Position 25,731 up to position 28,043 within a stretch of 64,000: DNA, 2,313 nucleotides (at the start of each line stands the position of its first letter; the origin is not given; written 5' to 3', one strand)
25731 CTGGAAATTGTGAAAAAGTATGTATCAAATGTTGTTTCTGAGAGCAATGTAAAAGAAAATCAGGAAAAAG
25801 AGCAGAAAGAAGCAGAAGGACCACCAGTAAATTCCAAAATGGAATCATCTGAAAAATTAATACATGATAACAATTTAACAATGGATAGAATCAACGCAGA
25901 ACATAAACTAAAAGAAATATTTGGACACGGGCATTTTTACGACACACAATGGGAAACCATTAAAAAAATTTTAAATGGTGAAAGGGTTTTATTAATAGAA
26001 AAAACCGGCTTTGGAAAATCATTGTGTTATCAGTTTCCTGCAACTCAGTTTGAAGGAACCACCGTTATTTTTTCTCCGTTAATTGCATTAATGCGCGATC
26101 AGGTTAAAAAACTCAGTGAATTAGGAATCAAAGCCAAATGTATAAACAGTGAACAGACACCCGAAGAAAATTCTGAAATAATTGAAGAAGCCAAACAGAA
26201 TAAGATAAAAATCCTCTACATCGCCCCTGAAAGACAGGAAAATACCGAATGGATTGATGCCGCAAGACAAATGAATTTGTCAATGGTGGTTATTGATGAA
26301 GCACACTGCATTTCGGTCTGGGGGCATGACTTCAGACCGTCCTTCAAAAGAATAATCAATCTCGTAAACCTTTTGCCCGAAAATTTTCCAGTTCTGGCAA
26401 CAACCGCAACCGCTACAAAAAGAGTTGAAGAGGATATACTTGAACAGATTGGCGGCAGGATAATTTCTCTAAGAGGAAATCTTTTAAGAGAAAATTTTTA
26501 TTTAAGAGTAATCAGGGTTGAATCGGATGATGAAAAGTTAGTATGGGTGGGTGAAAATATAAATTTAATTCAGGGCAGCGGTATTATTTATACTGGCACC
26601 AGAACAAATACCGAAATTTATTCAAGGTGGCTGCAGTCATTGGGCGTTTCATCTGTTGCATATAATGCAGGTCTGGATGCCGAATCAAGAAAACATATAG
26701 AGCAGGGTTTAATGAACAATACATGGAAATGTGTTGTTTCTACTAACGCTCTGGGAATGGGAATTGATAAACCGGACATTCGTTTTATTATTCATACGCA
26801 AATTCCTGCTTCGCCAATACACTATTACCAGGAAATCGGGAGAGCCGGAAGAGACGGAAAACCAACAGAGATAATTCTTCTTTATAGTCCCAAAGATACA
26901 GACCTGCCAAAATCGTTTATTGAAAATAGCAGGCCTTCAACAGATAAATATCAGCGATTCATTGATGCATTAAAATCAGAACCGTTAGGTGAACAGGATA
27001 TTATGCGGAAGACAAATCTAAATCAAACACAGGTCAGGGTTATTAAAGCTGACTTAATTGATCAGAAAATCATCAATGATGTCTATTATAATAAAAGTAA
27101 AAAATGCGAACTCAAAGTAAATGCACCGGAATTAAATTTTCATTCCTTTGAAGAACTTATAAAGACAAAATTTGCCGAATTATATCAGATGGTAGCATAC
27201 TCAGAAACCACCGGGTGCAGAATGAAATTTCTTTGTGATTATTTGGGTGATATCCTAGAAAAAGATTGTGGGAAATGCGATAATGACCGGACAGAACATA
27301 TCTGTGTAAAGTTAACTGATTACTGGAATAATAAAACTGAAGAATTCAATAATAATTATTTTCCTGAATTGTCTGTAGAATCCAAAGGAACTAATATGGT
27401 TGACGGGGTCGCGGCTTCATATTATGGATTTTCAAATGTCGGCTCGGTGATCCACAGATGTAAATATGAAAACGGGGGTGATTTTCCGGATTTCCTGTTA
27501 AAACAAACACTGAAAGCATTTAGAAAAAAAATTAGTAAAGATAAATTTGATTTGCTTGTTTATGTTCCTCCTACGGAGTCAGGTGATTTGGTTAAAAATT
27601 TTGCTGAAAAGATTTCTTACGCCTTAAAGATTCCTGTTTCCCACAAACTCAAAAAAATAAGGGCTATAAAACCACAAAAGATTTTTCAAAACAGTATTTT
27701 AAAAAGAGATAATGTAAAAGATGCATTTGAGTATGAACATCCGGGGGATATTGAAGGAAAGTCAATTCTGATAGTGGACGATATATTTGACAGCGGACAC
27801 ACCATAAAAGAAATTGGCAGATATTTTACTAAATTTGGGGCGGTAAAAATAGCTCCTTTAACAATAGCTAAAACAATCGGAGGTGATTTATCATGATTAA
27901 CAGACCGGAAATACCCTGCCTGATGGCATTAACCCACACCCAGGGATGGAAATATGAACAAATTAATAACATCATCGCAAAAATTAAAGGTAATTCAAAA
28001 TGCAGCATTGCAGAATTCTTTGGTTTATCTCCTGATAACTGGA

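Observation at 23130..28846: Giant XPD - RQC/HRDC - RecQ - ComF(PRTase) fusion ORF translationally coupled to DprA in an archaeon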

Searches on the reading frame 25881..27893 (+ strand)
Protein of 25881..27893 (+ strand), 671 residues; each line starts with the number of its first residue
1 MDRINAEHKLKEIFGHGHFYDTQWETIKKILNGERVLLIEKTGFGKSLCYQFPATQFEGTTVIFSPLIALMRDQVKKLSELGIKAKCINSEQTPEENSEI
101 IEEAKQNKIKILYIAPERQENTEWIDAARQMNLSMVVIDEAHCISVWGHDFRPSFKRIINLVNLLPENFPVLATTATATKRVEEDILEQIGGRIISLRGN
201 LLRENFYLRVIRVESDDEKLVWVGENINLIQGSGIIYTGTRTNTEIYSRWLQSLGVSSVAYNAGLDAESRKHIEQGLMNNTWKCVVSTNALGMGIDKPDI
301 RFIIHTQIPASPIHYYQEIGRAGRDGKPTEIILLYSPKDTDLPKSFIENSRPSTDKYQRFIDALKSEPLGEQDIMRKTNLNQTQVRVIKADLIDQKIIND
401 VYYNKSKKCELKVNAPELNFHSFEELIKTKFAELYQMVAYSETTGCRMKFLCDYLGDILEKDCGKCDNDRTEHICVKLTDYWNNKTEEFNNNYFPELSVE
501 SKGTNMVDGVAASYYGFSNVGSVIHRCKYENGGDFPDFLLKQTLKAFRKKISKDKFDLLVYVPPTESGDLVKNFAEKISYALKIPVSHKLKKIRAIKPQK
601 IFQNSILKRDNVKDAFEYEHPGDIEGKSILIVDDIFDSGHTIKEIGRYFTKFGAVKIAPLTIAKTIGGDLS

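Call 22: find_homologous_proteins(query=window:25881-27893:+, max_evalue=1e-30)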
Query window:25881-27893:+ (671 aa): 7999 proteins with E <= 1e-30 among 8000 candidates; the best 120 are listed.
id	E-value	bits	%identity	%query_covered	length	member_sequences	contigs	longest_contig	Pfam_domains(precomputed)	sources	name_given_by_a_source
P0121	0.0e+0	1481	96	100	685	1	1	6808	PF00270.36,PF00156.34,PF16124.11,PF00271.38,PF04851.22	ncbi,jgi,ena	-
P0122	0.0e+0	1357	89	100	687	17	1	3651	PF00270.36,PF00156.34,PF16124.11,PF00271.38,PF04851.22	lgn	-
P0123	0.0e+0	1244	80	100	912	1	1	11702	PF00270.36,PF00156.34,PF00570.29,PF16124.11,PF00271.38,PF13513.13,PF13646.13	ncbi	-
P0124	0.0e+0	1136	72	100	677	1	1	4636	PF00270.36,PF00156.34,PF16124.11,PF00271.38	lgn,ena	-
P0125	0.0e+0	1133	72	100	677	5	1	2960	PF00270.36,PF00156.34,PF16124.11,PF00271.38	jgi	-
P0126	0.0e+0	1100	70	100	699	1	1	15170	PF00270.36,PF00156.34,PF16124.11,PF00271.38,PF04851.22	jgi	jgi:ATP-dependent DNA helicase RecQ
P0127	0.0e+0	1090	70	100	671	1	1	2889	PF00270.36,PF00156.34,PF16124.11,PF00271.38,PF04851.22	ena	-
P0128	0.0e+0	1071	69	100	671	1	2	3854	PF00270.36,PF00156.34,PF16124.11,PF00271.38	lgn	-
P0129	0.0e+0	1070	70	100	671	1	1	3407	PF00270.36,PF16124.11,PF00271.38,PF04851.22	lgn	-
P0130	0.0e+0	1064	69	100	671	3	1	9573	PF00270.36,PF00156.34,PF16124.11,PF00271.38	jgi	-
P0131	0.0e+0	1062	69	100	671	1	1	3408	PF00270.36,PF00156.34,PF16124.11,PF00271.38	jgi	-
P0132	0.0e+0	1057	69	100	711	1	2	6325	PF00270.36,PF00156.34,PF16124.11,PF00271.38,PF04851.22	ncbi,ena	-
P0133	0.0e+0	1053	68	100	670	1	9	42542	PF00270.36,PF00156.34,PF16124.11,PF00271.38,PF04851.22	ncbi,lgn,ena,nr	ncbi:RecQ family ATP-dependent DNA helicase [candidate division KSB1 bacterium]|nr:RecQ family ATP-d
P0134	0.0e+0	1052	68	100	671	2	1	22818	PF00270.36,PF00156.34,PF16124.11,PF00271.38,PF04851.22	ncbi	-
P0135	0.0e+0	1049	67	100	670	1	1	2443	PF00270.36,PF00156.34,PF16124.11,PF00271.38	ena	-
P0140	0.0e+0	1040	66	100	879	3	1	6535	PF00270.36,PF00156.34,PF16124.11,PF12799.14,PF00271.38,PF13855.13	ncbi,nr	ncbi:MAG: RecQ family ATP-dependent DNA helicase [Candidatus Cloacimonetes bacterium]|nr:RecQ family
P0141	0.0e+0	1040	67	100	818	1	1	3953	PF00270.36,PF00156.34,PF16124.11,PF00271.38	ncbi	-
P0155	0.0e+0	1037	66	100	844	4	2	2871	PF00270.36,PF00156.34,PF16124.11,PF00271.38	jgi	-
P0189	0.0e+0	1031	66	100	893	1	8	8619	PF00270.36,PF00156.34,PF00570.29,PF16124.11,PF00271.38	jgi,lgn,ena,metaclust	jgi:ATP-dependent DNA helicase RecQ|metaclust:\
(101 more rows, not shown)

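Call 23: find_encoding_contigs(protein=P0121, flank=10000, max_places=3)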
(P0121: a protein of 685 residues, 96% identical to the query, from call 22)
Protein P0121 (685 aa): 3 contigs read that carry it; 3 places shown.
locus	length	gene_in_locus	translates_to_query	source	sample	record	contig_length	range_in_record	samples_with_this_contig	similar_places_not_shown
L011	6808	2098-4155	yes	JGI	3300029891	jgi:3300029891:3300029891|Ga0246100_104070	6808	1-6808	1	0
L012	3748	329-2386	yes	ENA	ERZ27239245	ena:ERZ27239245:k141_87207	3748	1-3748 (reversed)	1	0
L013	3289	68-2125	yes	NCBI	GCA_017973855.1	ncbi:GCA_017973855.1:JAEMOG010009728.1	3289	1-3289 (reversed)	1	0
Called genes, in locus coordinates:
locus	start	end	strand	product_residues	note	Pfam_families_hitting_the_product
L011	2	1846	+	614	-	?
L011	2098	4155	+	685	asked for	PF00270:DEAD, PF04851:ResIII (weak), PF00271:Helicase_C, PF16124:RecQ_Zn_bind, PF00156:Pribosyltran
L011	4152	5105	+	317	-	PF02481:DNA_processg_A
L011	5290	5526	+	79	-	-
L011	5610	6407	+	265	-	PF00091:Tubulin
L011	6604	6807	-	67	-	?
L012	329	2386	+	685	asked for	PF00270:DEAD, PF04851:ResIII (weak), PF00271:Helicase_C, PF16124:RecQ_Zn_bind, PF00156:Pribosyltran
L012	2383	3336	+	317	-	PF02481:DNA_processg_A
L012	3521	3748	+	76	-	?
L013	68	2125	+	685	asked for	PF00270:DEAD, PF04851:ResIII (weak), PF00271:Helicase_C, PF16124:RecQ_Zn_bind, PF00156:Pribosyltran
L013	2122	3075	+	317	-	PF02481:DNA_processg_A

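Call 24: find_encoding_contigs(protein=P0123, flank=10000, max_places=3)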
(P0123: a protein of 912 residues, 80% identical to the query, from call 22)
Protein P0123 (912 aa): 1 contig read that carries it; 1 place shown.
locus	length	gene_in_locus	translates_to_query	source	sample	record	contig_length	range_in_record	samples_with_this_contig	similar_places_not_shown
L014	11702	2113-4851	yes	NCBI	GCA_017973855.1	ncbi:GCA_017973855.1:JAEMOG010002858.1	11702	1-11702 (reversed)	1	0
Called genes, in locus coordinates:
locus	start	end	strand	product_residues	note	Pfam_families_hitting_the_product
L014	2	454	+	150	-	?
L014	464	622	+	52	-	PF04343:DUF488 (weak)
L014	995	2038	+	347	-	PF22557:DuOB, PF09382:RQC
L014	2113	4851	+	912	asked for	PF00570:HRDC, PF13513:HEAT_EZ (weak), PF13646:HEAT_2, PF00270:DEAD, PF00271:Helicase_C, PF16124:RecQ_Zn_bind, PF00156:Pribosyltran (weak)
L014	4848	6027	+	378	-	PF02481:DNA_processg_A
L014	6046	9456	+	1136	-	PF00270:DEAD, PF00580:UvrD-helicase, PF04851:ResIII, PF13086:AAA_11, PF13245:AAA_19, PF13604:AAA_30, PF13086:AAA_11, PF13087:AAA_12, +2 more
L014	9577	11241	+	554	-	PF04326:SLFN_AlbA_2, PF13749:HATPase_c_4 (weak)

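Call 25: find_encoding_contigs(protein=P0189, flank=8000, max_places=3)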
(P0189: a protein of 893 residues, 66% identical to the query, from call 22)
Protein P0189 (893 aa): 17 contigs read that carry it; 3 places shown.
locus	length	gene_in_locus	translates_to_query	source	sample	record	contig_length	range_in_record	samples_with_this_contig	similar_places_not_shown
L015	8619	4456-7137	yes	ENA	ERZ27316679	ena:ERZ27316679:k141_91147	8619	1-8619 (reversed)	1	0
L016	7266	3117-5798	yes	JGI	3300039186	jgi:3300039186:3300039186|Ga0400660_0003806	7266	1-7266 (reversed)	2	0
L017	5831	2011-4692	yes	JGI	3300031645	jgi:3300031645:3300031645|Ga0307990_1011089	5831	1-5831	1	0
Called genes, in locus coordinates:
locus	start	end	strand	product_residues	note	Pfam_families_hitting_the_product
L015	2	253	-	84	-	?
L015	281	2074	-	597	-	PF01496:V_ATPase_I (weak)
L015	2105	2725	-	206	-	PF01813:ATP-synt_D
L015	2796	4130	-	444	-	PF02874:ATP-synt_ab_N, PF00006:ATP-synt_ab, PF22919:ATP-synt_VA_C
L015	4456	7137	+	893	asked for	PF00570:HRDC, PF00270:DEAD, PF00271:Helicase_C, PF16124:RecQ_Zn_bind (weak), PF00156:Pribosyltran (weak)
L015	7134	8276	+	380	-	PF02481:DNA_processg_A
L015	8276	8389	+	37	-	-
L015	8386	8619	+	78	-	?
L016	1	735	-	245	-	?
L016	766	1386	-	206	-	PF01813:ATP-synt_D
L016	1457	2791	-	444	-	PF02874:ATP-synt_ab_N, PF00006:ATP-synt_ab, PF22919:ATP-synt_VA_C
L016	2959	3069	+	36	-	-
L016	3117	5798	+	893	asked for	PF00570:HRDC, PF00270:DEAD, PF00271:Helicase_C, PF16124:RecQ_Zn_bind (weak), PF00156:Pribosyltran (weak)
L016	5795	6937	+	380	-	PF02481:DNA_processg_A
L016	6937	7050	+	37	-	-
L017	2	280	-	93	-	?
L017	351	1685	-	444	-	PF02874:ATP-synt_ab_N, PF00006:ATP-synt_ab, PF22919:ATP-synt_VA_C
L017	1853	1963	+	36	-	-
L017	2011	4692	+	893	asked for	PF00570:HRDC, PF00270:DEAD, PF00271:Helicase_C, PF16124:RecQ_Zn_bind (weak), PF00156:Pribosyltran (weak)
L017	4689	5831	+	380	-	PF02481:DNA_processg_A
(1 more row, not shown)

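Call 44: search_protein_families(library=pfam, proteins=[P0189, P0123, L014:995-2038:+, P0140, P0141, P0155], max_evalue=0.001)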
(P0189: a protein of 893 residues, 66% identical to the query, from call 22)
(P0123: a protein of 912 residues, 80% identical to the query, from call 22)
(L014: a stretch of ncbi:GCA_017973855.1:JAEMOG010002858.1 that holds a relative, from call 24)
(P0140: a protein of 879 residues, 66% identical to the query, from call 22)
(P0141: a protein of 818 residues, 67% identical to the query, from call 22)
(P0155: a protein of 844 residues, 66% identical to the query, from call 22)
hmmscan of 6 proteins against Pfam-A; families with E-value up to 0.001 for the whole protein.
P0189 (893 aa): 8 families
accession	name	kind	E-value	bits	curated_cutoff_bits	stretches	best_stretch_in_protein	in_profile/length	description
PF00270.35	DEAD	-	7.1e-26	91.4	26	1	243-405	2-164/167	DEAD/DEAH box helicase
PF00271.37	Helicase_C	-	4.8e-22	78.7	23.5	1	441-548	2-110/110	Helicase conserved C-terminal domain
PF00570.28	HRDC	-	1.9e-17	63.4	23.8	1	134-196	6-68/68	HRDC domain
PF16124.10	RecQ_Zn_bind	-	1.3e-06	29.4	25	1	648-691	20-65/66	RecQ zinc-binding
PF00156.33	Pribosyltran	-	2.1e-06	27.6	26.3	1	837-880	76-119/158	Phosphoribosyl transferase domain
PF13513.12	HEAT_EZ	-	4.1e-05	24.4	27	0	37-84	3-54/55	HEAT-like repeat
PF04851.21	ResIII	-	0.00013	22.4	22.5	1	241-399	4-161/164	Type III restriction enzyme, res subunit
PF13646.12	HEAT_2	-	0.00079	20.1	27.7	0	13-82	23-87/88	HEAT repeats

P0123 (912 aa): 9 families
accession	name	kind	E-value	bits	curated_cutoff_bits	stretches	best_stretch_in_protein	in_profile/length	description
PF00270.35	DEAD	-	4.1e-27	95.4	26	1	262-424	2-165/167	DEAD/DEAH box helicase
PF00271.37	Helicase_C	-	4e-20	72.5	23.5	1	460-565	2-108/110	Helicase conserved C-terminal domain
PF00570.28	HRDC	-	1.4e-18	67.1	23.8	1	2-65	5-68/68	HRDC domain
PF13646.12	HEAT_2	-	7.2e-13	49.1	27.7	1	148-203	4-60/88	HEAT repeats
PF16124.10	RecQ_Zn_bind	-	3.4e-09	37.7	25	1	665-710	18-65/66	RecQ zinc-binding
PF00156.33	Pribosyltran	-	1.3e-06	28.2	26.3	1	815-895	43-115/158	Phosphoribosyl transferase domain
PF13513.12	HEAT_EZ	-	3.8e-06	27.7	27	1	123-170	3-55/55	HEAT-like repeat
PF03130.22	HEAT_PBS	-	5.2e-05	23.8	20.9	0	159-185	1-27/27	PBS lyase HEAT-like repeat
PF02985.28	HEAT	-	0.00018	21.9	23.5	0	148-171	5-28/31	HEAT repeat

L014:995-2038:+ (347 aa): 2 families
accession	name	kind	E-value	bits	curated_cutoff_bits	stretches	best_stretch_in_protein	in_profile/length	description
PF22557.2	DuOB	-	4.5e-16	60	27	1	13-221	10-210/210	Dual OB-containing domain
PF09382.16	RQC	-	1.3e-13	51.2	23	1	277-343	13-79/114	RQC domain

P0140 (879 aa): 7 families
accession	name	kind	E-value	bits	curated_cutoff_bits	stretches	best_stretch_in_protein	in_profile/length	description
PF00270.35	DEAD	-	2.2e-25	89.8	26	1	21-183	2-164/167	DEAD/DEAH box helicase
PF00271.37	Helicase_C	-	9.2e-22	77.8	23.5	1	219-326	2-110/110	Helicase conserved C-terminal domain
PF12799.13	LRR_4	-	6.2e-14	52.1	27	3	777-818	1-43/44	Leucine Rich repeats (2 copies)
PF00156.33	Pribosyltran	-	2.8e-07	30.4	26.3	1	574-660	43-123/158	Phosphoribosyl transferase domain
PF16124.10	RecQ_Zn_bind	-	4.8e-07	30.9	25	1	427-469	21-65/66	RecQ zinc-binding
PF13855.12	LRR_8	-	2.5e-06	27.6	27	1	777-833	1-61/61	Leucine rich repeat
PF04851.21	ResIII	-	0.00014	22.2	22.5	1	20-177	5-161/164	Type III restriction enzyme, res subunit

P0141 (818 aa): 5 families
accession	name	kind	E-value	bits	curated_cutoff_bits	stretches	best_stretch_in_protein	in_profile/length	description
PF00270.35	DEAD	-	1.1e-25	90.7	26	1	168-330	2-164/167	DEAD/DEAH box helicase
PF00271.37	Helicase_C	-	2.7e-22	79.5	23.5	1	366-473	2-110/110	Helicase conserved C-terminal domain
PF00156.33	Pribosyltran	-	2.3e-07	30.7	26.3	1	722-805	44-119/158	Phosphoribosyl transferase domain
PF16124.10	RecQ_Zn_bind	-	5.5e-07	30.7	25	1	572-616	19-65/66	RecQ zinc-binding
PF04851.21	ResIII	-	8.6e-05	22.9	22.5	1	167-324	5-161/164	Type III restriction enzyme, res subunit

P0155 (844 aa): 8 families
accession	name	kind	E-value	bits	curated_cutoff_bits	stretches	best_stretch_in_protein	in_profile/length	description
PF00270.35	DEAD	-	5.4e-25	88.5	26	1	194-357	2-165/167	DEAD/DEAH box helicase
PF00271.37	Helicase_C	-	4.2e-21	75.7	23.5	1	392-499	2-110/110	Helicase conserved C-terminal domain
PF16124.10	RecQ_Zn_bind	-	3.7e-07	31.2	25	1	600-642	21-65/66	RecQ zinc-binding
PF00156.33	Pribosyltran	-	2.6e-06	27.3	26.3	1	783-831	79-119/158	Phosphoribosyl transferase domain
PF12717.13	Cnd1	-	4.8e-05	23.9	26.4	1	21-141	21-148/162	non-SMC mitotic condensation complex subunit 1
PF13513.12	HEAT_EZ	-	0.00014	22.7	27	0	38-84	4-54/55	HEAT-like repeat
PF04851.21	ResIII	-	0.00022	21.6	22.5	0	194-350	6-161/164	Type III restriction enzyme, res subunit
PF00514.29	Arm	-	0.00088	19.7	20.6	0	58-86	12-40/41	Armadillo/beta-catenin-like repeat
